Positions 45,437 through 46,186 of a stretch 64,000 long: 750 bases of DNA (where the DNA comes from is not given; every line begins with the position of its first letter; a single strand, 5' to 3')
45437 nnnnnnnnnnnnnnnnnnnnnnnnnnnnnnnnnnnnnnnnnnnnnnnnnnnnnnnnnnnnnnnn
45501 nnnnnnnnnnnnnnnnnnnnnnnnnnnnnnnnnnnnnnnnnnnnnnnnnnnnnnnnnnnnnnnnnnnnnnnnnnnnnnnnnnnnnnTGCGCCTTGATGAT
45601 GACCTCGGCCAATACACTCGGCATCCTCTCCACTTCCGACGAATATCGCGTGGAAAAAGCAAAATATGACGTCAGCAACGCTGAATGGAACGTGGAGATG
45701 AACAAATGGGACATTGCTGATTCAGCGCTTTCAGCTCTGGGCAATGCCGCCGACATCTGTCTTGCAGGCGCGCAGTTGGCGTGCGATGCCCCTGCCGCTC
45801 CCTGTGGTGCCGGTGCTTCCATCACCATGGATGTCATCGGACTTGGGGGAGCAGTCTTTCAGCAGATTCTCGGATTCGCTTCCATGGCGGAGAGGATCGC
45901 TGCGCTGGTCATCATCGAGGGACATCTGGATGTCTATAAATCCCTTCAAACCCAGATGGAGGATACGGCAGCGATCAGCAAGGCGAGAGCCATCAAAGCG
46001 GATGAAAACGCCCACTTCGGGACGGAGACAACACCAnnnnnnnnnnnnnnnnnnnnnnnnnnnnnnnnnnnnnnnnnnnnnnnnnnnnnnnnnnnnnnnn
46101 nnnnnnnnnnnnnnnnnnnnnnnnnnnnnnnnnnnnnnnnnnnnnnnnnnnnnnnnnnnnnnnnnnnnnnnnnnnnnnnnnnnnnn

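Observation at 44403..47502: Shared C-terminal Gly/Ala/Cys-rich helical module appended to three of the pilin-like paralogs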

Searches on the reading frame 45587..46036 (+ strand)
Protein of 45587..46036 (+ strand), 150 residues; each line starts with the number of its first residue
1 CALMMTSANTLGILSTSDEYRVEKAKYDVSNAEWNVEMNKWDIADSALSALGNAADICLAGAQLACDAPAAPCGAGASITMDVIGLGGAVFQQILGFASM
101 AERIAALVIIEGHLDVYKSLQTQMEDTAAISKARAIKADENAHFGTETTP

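Call 36: search_solved_structures(query=A6, max_evalue=10)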
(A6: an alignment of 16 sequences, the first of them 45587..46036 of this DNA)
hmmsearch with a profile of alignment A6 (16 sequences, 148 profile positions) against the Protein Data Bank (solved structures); distinct sequences matched with E-value up to 10: 26.
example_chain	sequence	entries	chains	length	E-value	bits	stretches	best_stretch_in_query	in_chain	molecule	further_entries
1ztm_A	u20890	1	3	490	0.054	16.8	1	85-131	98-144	Fusion glycoprotein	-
8v5a_A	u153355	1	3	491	0.055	16.8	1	85-129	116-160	Fusion glycoprotein F0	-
6mjz_A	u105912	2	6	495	0.067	16.5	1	85-128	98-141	Fusion glycoprotein F0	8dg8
8tqk_A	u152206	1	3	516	0.072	16.4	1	85-128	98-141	Fusion glycoprotein F0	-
8v5k_A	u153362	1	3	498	0.076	16.3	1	85-128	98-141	Fusion glycoprotein F0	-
8v62_A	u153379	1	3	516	0.08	16.2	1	85-128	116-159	Fusion glycoprotein F0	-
9mnh_A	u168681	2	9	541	0.61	13.4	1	81-134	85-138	Fusion Protein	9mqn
5ejb_B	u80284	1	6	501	0.72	13.1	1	80-131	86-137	Fusion glycoprotein F0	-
5cjz_A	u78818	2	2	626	0.97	12.7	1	70-117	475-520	SusD homolog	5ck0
5ck1_A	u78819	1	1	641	1.2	12.4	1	70-117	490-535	SusD homolog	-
2vmn_A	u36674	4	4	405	1.4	12.2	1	54-118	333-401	SERINE HYDROXYMETHYLTRANSFERASE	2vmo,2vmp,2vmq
7ki6_A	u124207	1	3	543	1.5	12.1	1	80-132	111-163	Fusion glycoprotein F0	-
1yjs_A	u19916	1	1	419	2.2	11.5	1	72-119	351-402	SERINE HYDROXYMETHYLTRANSFERASE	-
1yjy_A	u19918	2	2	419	2.2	11.5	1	72-119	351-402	SERINE HYDROXYMETHYLTRANSFERASE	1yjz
1kkj_A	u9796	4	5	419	2.2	11.5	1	72-119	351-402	Serine Hydroxymethyltransferase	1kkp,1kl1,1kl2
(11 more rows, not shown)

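Call 43: search_protein_representatives(alignment_id=A6)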
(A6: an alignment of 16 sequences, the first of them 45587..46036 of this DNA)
Query: 16 sequences, 148 profile positions. Proteins with E-value up to 0.001 (for the whole library): 242; up to 1e-10: 145; up to 1e-30: 4. The best 150 are listed.
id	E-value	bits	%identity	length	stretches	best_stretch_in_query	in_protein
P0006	7.8e-42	159.1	-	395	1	1-148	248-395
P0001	3.4e-39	150.5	-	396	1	1-147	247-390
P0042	1.3e-38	148.6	-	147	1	4-147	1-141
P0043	2.5e-35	137.9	-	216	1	1-148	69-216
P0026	3.2e-29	118.1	-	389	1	1-146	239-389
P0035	5.6e-28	114.1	-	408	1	1-147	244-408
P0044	1.5e-27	112.8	-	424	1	1-147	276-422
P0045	2.7e-26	108.6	-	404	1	1-147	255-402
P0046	5.0e-25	104.6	-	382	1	1-148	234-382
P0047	2.6e-24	102.2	-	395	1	1-147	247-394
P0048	5.1e-24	101.3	-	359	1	1-148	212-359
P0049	4.7e-23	98.1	-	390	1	1-148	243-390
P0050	1.5e-22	96.5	-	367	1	1-148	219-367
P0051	1.7e-22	96.3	-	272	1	1-146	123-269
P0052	1.0e-21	93.8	-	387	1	1-148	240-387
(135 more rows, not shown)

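Call 70: search_protein_families(library=pfam, alignment_id=A6, max_evalue=1)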
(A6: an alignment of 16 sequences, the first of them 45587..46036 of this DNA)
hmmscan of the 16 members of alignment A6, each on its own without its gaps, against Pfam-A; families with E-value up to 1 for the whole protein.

A. member 1, window:45587-46036:+ (150 aa): 0 families

B. families by the number of members that match (of 16 scanned): 10 families
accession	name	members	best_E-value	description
PF04888.17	SseC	1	0.0085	Secretion system effector C (SseC) like family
PF16425.10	DUF5022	1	0.028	Domain of unknown function (DUF5022)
PF11891.13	RETICULATA-like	1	0.053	Protein RETICULATA-related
PF06120.16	Phage_HK97_TLTM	1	0.067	Tail length tape measure protein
PF16940.10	Tic110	1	0.19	Chloroplast envelope transporter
PF11014.13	DUF2852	1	0.22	Protein of unknown function (DUF2852)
PF16013.10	DUF4781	1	0.27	Domain of unknown function (DUF4781)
PF07365.17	Toxin_8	1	0.46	Alpha conotoxin precursor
PF10819.13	DUF2564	1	0.52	Protein of unknown function (DUF2564)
PF20389.3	DUF6684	1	0.93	Family of unknown function (DUF6684)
